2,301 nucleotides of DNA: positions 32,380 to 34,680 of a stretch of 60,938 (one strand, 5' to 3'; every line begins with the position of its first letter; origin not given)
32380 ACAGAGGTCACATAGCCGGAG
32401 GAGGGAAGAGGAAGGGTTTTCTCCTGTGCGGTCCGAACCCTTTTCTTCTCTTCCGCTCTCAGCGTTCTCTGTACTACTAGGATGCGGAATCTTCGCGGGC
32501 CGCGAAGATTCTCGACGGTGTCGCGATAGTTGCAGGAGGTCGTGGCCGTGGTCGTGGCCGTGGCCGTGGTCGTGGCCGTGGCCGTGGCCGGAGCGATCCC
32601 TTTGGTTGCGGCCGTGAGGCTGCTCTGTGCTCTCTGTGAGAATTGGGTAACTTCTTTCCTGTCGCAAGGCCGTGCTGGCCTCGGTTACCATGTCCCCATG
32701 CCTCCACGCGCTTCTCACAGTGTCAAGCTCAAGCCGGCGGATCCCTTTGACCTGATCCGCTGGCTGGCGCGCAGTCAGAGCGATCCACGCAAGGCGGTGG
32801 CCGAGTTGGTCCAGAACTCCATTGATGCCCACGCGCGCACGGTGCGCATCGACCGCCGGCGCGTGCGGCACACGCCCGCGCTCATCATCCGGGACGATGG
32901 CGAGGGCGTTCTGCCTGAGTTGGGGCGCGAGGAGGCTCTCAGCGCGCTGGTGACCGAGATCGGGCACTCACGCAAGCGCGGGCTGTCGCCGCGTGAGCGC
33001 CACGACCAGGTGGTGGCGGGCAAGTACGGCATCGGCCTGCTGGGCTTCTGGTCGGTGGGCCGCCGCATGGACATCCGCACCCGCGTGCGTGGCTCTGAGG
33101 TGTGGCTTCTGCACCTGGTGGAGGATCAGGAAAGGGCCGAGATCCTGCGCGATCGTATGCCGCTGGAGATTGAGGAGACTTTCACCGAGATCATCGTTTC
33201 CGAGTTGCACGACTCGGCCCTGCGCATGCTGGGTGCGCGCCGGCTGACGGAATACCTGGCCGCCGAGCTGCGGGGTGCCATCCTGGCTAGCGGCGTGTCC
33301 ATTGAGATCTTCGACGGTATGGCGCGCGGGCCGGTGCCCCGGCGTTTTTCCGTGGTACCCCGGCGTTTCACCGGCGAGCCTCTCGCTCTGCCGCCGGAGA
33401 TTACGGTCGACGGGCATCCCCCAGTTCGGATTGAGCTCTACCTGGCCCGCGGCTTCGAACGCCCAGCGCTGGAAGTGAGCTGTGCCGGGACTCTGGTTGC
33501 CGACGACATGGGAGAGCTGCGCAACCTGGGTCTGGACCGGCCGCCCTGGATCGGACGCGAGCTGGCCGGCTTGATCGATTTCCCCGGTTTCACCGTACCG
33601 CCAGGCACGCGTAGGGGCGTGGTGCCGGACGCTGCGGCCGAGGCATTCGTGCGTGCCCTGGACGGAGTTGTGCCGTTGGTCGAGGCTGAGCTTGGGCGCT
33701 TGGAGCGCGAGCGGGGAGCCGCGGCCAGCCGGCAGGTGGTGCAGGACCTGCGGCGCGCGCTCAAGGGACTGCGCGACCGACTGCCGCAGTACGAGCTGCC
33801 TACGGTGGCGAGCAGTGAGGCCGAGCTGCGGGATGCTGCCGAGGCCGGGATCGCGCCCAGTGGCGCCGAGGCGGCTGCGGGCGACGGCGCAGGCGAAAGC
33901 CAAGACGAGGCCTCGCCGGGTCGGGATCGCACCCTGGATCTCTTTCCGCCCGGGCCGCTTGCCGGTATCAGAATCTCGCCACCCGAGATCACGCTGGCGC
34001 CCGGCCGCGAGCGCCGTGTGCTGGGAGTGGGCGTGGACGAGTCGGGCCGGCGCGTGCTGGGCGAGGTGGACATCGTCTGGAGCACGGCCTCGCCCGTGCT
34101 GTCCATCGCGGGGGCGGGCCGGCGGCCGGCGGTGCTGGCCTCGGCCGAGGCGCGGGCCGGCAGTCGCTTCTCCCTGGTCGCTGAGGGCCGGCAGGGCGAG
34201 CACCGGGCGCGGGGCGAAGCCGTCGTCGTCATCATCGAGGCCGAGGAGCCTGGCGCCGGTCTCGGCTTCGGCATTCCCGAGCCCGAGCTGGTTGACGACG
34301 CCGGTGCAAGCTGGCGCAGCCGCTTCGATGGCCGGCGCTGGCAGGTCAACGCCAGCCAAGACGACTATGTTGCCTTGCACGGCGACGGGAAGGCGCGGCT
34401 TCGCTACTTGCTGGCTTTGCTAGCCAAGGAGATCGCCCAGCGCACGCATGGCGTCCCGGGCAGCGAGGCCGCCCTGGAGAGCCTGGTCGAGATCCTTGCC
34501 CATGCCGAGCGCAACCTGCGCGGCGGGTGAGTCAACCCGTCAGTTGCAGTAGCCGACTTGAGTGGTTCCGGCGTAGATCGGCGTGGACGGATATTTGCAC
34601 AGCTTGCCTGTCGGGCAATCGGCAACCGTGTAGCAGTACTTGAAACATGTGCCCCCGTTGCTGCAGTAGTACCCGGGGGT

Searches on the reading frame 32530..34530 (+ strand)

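Call 99: search_protein_families(library=pfam, proteins=[window:32530-34530:+], max_evalue=0.00001)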
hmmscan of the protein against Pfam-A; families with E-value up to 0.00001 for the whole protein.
window:32530-34530:+ (666 aa): 1 family
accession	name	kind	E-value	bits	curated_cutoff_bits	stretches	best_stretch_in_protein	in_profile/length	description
PF13589.12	HATPase_c_3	-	2e-13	51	25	1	87-195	4-102/137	Histidine kinase-, DNA gyrase B-, and HSP90-like ATPase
